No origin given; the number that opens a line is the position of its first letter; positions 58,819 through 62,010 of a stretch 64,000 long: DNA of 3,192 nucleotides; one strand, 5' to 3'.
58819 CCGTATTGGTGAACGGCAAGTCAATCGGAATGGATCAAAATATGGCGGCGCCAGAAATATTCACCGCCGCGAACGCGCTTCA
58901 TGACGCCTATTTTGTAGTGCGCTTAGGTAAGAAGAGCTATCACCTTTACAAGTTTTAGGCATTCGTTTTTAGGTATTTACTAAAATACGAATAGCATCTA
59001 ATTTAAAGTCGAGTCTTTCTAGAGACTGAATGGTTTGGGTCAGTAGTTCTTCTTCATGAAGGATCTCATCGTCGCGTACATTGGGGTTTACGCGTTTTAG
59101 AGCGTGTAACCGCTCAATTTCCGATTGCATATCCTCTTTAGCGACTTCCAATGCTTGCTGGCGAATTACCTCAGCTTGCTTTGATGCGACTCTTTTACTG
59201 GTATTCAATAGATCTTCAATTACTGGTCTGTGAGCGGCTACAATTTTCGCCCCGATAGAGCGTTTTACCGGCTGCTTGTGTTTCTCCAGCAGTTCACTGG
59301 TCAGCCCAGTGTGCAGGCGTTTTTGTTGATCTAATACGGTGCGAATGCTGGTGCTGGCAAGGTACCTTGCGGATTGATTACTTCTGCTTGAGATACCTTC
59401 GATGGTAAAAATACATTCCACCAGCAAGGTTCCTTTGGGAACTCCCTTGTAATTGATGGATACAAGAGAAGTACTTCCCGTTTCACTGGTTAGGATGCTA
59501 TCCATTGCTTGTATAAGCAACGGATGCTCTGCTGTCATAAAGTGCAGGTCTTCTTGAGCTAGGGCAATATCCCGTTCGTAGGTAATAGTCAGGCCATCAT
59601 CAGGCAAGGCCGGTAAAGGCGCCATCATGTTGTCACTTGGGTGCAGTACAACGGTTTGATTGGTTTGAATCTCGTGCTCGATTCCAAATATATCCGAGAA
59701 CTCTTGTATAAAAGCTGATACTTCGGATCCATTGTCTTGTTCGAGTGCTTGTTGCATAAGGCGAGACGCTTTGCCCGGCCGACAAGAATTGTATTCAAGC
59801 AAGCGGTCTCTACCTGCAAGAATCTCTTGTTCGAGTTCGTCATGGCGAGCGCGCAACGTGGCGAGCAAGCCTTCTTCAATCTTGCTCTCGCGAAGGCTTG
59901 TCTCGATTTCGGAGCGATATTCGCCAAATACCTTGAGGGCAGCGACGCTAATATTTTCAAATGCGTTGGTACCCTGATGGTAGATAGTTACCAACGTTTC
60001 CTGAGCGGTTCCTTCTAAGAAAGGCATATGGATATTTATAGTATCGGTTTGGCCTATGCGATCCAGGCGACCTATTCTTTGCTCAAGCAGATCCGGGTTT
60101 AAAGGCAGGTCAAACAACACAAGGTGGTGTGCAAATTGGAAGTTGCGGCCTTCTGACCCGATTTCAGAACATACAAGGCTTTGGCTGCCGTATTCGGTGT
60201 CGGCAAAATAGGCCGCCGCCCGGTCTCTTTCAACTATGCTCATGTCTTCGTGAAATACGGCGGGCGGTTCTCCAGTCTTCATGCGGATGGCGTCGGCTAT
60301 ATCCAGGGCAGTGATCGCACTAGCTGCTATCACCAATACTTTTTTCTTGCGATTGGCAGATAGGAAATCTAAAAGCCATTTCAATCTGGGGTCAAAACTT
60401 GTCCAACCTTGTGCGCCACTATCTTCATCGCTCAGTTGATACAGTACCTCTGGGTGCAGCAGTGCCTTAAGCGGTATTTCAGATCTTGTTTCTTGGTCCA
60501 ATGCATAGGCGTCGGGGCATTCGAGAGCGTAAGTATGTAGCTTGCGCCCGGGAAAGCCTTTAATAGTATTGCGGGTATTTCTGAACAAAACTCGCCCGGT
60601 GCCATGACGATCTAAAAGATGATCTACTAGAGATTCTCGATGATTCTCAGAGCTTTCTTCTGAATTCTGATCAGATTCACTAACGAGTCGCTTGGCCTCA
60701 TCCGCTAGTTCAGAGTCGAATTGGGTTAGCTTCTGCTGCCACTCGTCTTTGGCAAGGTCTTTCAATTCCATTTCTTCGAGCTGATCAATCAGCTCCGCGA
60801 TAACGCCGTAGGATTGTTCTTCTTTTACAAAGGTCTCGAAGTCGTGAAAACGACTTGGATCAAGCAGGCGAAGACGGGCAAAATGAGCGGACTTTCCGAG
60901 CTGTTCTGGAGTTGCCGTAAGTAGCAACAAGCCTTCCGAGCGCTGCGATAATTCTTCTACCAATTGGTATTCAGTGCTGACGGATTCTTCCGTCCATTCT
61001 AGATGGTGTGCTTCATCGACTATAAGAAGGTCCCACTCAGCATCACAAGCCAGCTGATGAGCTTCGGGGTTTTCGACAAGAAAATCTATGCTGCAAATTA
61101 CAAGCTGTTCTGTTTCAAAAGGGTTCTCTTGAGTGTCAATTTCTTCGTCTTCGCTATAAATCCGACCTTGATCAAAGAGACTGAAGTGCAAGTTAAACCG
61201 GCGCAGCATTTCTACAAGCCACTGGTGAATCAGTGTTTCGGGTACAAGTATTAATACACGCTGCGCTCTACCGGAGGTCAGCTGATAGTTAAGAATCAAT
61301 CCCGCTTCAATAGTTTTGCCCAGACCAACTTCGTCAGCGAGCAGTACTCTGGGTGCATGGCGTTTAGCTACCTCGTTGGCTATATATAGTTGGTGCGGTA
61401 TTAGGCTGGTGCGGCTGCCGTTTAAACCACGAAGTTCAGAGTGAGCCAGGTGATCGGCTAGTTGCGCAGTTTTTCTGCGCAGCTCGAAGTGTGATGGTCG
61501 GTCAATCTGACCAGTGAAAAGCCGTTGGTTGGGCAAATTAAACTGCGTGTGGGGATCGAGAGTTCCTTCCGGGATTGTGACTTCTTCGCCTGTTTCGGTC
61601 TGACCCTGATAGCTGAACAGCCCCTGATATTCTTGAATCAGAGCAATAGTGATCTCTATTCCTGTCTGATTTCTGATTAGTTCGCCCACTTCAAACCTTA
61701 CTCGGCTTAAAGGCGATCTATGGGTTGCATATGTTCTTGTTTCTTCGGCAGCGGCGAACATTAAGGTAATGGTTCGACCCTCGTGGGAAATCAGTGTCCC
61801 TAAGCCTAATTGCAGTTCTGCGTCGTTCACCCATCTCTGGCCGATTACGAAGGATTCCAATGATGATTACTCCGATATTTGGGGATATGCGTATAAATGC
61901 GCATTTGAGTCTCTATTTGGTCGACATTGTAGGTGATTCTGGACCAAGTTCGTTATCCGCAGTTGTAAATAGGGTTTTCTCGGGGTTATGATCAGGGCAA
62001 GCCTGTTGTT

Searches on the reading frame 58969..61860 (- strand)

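Call 58: search_protein_families(library=ncbifam, proteins=[window:58969-61860:-], max_evalue=1e-10)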
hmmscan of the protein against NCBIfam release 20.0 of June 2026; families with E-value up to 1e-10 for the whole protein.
window:58969-61860:- (963 aa): 7 families
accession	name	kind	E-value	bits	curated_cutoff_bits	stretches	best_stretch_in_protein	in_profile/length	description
NF003426.0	PRK04914.1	equivalog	0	1216.1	576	1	3-963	2-957/959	RNA polymerase-associated protein RapA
NF041062.1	DpdE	equivalog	1.9e-65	221.5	500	2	16-434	8-420/1048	protein DpdE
NF038317.1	DISARM_DrmD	equivalog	3.3e-58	197.9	610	2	171-418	126-389/1021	DISARM system SNF2-like helicase DrmD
NF038318.1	DISARM_DrmD_b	equivalog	1.1e-43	149.6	950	2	138-348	15-220/868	DISARM system SNF2-like helicase DrmD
NF042964.1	phospholipD_antiphage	equivalog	1.3e-33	116.4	1100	1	150-336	226-428/895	phospholipase D-like domain-containing anti-phage protein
NF058637.1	helic_SCO1167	equivalog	3.3e-12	45.3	1200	0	174-289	493-598/932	SCO1167/SCO6262 family helicase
NF053675.1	pilus_reg_Snf2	equivalog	6e-12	44.5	1100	0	173-288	607-711/1029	pilus expression-regulating Snf2 family helicase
